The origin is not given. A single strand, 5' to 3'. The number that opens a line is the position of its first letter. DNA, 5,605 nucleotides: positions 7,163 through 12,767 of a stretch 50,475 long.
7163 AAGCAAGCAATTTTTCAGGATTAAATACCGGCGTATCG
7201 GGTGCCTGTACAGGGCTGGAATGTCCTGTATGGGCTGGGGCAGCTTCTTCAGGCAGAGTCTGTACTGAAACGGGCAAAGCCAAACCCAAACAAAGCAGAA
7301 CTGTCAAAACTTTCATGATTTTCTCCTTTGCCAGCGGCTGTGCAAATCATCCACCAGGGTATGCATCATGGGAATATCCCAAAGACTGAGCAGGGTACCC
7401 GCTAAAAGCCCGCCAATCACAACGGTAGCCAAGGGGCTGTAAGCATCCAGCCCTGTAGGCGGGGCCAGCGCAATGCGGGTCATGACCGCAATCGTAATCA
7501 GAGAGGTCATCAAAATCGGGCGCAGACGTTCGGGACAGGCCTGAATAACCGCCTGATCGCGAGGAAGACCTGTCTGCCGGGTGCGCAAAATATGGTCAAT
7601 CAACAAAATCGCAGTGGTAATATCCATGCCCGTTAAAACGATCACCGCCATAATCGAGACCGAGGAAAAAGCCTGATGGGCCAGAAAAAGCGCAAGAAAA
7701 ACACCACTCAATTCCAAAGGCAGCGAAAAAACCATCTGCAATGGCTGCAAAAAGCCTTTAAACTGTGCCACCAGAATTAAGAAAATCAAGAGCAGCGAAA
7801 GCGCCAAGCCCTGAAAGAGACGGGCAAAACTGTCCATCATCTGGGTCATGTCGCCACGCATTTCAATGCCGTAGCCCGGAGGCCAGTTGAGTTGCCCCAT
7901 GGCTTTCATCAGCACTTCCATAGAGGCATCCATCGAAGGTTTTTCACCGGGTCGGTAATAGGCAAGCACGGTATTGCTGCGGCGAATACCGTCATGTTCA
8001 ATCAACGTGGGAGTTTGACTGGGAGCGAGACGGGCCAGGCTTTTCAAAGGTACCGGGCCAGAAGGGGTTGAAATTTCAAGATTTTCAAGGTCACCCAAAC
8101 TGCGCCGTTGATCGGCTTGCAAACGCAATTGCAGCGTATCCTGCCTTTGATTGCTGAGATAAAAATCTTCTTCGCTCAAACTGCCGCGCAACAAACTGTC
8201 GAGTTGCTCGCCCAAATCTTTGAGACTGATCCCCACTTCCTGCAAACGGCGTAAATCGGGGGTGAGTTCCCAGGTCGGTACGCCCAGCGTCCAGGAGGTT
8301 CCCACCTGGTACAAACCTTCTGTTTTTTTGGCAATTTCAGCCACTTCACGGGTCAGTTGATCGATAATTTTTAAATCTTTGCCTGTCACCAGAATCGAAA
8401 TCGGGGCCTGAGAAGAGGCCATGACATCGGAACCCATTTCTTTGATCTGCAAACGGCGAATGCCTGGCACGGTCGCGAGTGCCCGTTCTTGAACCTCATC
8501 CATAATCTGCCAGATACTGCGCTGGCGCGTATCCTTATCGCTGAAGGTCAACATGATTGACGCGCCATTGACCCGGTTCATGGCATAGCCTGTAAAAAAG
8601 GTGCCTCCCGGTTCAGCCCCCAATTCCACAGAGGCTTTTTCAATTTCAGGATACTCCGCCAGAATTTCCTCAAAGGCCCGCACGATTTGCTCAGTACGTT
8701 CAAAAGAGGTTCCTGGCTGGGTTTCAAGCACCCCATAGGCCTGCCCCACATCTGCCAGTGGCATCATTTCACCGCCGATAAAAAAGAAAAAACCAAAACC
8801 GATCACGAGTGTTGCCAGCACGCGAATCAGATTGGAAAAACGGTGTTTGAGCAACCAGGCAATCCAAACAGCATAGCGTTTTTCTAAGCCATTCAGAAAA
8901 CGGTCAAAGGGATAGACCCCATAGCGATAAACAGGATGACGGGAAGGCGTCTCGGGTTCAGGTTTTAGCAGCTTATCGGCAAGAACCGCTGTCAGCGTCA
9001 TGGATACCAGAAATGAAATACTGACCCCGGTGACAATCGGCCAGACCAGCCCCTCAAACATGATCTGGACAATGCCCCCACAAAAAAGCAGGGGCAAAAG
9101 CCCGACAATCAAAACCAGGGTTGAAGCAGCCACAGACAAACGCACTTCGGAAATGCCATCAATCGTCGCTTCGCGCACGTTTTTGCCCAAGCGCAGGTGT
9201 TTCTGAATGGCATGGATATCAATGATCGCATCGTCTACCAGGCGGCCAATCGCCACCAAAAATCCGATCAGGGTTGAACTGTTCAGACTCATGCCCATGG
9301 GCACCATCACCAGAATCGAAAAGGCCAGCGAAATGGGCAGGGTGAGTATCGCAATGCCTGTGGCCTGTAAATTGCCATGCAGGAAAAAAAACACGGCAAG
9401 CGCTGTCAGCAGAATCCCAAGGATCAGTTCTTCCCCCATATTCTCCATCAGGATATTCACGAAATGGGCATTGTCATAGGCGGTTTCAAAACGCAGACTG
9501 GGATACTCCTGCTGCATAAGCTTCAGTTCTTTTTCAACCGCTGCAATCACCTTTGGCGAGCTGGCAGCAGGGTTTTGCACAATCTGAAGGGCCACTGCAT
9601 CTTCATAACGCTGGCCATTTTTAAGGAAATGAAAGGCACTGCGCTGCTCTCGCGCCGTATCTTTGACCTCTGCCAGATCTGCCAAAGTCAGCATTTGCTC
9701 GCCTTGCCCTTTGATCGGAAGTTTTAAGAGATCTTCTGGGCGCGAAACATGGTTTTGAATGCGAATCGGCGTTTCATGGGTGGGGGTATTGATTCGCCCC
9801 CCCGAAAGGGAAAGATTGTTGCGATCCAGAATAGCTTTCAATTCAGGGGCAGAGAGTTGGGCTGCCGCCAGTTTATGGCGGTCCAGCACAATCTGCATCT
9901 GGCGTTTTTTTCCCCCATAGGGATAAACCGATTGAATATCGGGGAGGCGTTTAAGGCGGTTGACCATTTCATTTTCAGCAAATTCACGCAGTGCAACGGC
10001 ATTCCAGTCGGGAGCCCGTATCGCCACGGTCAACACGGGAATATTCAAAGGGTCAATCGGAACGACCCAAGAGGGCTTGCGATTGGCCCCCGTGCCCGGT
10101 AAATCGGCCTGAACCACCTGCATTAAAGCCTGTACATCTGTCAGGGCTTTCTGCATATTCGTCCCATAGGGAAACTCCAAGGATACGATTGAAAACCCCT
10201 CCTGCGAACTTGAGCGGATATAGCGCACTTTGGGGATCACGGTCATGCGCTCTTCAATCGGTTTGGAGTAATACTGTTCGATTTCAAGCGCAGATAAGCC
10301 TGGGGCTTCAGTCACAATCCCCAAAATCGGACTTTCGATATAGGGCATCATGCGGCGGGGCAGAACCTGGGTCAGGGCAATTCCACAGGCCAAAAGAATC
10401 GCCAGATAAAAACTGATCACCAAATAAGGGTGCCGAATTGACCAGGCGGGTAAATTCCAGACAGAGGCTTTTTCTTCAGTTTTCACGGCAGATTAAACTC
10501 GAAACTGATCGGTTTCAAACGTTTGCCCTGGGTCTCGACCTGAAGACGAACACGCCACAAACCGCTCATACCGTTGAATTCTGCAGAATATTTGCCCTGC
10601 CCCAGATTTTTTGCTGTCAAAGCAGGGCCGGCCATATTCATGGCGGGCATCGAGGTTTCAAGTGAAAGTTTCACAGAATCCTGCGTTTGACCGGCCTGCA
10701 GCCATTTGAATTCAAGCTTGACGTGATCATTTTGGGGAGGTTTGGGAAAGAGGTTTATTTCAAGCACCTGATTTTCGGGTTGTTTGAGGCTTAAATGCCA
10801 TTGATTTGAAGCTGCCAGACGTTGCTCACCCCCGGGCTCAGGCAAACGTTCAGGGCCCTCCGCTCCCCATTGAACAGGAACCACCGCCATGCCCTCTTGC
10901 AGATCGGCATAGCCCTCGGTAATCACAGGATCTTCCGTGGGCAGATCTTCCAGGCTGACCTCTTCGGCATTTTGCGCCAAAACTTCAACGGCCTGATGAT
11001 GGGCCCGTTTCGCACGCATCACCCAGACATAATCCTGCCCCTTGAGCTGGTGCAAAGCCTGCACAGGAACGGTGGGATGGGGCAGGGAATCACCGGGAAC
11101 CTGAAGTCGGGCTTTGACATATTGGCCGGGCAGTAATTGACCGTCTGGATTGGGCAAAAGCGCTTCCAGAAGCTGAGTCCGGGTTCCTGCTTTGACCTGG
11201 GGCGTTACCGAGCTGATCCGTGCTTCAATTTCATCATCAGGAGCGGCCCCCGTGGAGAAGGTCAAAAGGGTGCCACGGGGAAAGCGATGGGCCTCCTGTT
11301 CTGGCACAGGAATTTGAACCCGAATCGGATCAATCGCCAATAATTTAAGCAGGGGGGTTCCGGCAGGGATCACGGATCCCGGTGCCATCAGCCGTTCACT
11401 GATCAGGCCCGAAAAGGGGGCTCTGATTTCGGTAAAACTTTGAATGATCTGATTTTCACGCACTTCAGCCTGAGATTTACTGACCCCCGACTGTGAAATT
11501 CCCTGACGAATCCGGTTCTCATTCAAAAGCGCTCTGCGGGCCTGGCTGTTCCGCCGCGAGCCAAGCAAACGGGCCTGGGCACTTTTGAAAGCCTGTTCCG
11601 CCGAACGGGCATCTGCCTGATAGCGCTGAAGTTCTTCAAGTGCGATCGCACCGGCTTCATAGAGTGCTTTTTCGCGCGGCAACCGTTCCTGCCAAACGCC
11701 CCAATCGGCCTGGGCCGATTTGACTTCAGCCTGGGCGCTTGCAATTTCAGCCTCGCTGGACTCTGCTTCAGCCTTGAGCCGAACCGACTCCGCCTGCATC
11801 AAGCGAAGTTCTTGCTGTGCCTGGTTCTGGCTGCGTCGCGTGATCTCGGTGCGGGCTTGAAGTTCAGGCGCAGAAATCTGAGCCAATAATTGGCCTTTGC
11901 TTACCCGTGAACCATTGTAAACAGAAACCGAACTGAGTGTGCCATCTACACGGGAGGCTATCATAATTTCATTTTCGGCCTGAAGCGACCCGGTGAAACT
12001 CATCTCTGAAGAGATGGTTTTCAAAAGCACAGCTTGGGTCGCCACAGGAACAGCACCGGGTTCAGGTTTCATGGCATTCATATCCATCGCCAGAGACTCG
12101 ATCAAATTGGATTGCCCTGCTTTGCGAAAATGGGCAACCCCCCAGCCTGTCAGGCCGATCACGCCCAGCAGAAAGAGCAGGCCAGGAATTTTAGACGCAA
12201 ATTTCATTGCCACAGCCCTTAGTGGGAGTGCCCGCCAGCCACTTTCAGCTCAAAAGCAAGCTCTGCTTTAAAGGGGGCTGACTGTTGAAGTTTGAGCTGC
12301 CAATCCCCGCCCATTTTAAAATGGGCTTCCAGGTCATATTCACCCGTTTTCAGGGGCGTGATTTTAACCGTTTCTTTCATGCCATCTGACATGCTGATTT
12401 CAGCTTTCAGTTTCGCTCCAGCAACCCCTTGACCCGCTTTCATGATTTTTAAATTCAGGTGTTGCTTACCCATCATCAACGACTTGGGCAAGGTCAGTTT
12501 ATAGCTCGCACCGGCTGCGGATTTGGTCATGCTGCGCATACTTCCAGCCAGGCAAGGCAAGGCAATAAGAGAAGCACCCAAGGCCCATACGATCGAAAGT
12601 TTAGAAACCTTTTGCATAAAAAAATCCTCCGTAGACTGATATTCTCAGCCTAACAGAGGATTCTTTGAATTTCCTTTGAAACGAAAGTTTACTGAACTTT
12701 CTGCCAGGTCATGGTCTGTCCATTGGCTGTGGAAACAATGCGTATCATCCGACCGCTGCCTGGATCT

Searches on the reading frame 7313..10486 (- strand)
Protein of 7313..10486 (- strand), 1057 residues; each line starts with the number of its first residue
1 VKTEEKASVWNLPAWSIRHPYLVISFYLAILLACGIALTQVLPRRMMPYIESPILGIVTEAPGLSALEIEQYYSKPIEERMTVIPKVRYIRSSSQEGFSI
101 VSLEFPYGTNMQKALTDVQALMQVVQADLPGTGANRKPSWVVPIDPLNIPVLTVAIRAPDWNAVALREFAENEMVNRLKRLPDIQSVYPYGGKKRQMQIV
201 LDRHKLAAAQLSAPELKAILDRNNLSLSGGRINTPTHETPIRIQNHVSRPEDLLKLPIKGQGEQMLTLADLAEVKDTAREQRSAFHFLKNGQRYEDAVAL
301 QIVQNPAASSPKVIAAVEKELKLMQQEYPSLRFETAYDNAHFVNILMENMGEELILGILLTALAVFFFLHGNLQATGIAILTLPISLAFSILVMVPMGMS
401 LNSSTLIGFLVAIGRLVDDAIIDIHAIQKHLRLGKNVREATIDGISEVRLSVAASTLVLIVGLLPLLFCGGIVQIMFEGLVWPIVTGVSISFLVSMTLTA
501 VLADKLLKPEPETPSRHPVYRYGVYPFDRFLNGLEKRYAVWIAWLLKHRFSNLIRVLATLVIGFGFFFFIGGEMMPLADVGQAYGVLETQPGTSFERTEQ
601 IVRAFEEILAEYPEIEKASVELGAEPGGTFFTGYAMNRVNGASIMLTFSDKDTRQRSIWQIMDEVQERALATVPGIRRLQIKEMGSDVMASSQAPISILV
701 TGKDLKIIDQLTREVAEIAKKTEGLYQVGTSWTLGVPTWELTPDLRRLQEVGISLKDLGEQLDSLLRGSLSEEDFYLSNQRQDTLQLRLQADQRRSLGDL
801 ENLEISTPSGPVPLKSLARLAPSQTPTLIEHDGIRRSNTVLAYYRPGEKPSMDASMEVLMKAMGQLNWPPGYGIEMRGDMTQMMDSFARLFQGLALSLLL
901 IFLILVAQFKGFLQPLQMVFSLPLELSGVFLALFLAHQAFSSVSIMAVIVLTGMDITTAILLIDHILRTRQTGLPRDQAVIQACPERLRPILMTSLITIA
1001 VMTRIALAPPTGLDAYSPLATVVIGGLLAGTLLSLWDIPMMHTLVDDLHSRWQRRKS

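Call 23: search_protein_families(library=pfam, proteins=[window:7313-10486:-], max_evalue=0.001)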
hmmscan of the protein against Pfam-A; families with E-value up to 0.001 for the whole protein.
window:7313-10486:- (1057 aa): 3 families
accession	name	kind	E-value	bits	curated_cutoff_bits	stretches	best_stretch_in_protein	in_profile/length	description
PF00873.25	ACR_tran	-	6.5e-188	627.1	28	1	15-1045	4-1020/1021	AcrB/AcrD/AcrF family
PF03176.21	MMPL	-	2.1e-06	27.3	20.5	1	852-1035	103-292/333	MMPL family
PF02355.23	SecD_SecF_C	-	2.6e-06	27.4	20.5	1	891-1036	34-177/189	Protein export membrane protein SecD/SecF, C-terminal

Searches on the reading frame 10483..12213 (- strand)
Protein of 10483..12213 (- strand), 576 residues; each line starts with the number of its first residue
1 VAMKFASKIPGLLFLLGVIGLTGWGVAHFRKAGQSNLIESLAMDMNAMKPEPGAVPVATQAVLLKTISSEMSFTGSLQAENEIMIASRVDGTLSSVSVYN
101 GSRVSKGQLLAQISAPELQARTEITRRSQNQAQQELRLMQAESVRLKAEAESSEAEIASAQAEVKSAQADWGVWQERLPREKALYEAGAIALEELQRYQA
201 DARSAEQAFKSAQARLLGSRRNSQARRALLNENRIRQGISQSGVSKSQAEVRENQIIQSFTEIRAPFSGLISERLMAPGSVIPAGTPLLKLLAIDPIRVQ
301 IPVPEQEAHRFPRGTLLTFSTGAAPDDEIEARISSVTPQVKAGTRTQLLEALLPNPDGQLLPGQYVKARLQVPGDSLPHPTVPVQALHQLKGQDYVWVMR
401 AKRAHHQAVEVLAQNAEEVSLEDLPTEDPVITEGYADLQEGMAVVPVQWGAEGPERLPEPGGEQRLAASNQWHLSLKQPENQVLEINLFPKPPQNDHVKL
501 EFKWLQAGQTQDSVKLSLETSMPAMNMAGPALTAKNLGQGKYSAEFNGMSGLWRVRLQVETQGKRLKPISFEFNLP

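Call 6: search_protein_families(library=pfam, proteins=[window:10483-12213:-], max_evalue=0.01)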
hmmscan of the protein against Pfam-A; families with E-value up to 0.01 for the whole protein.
window:10483-12213:- (576 aa): 5 families
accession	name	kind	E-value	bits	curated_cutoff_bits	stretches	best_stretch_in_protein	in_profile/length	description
PF16576.10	HlyD_D23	-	1.1e-26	93.9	30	2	210-366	57-214/214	Barrel-sandwich domain of CusB or HlyD membrane-fusion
PF13437.12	HlyD_3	-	2.7e-18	67.1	22.2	1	263-363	2-106/106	HlyD family secretion protein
PF13533.13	Biotin_lipoyl_2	-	5.1e-07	29.8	29.8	1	85-113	3-31/32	Biotin-lipoyl like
PF13115.11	YtkA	-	1.8e-05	25.7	25.9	1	483-557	6-84/85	YtkA-like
PF00364.28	Biotin_lipoyl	-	6.1e-05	23.2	22.1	0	83-113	43-73/73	Biotin-requiring enzyme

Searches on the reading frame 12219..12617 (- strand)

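Call 6: search_protein_families(library=pfam, proteins=[window:12219-12617:-], max_evalue=0.01)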
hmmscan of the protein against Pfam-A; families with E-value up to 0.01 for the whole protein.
window:12219-12617:- (132 aa): 2 families
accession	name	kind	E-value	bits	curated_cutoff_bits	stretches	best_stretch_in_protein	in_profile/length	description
PF13115.11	YtkA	-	5.9e-12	46.5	25.9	1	34-110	4-84/85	YtkA-like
PF05751.16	FixH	-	0.00076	19.9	23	1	35-114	56-137/150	FixH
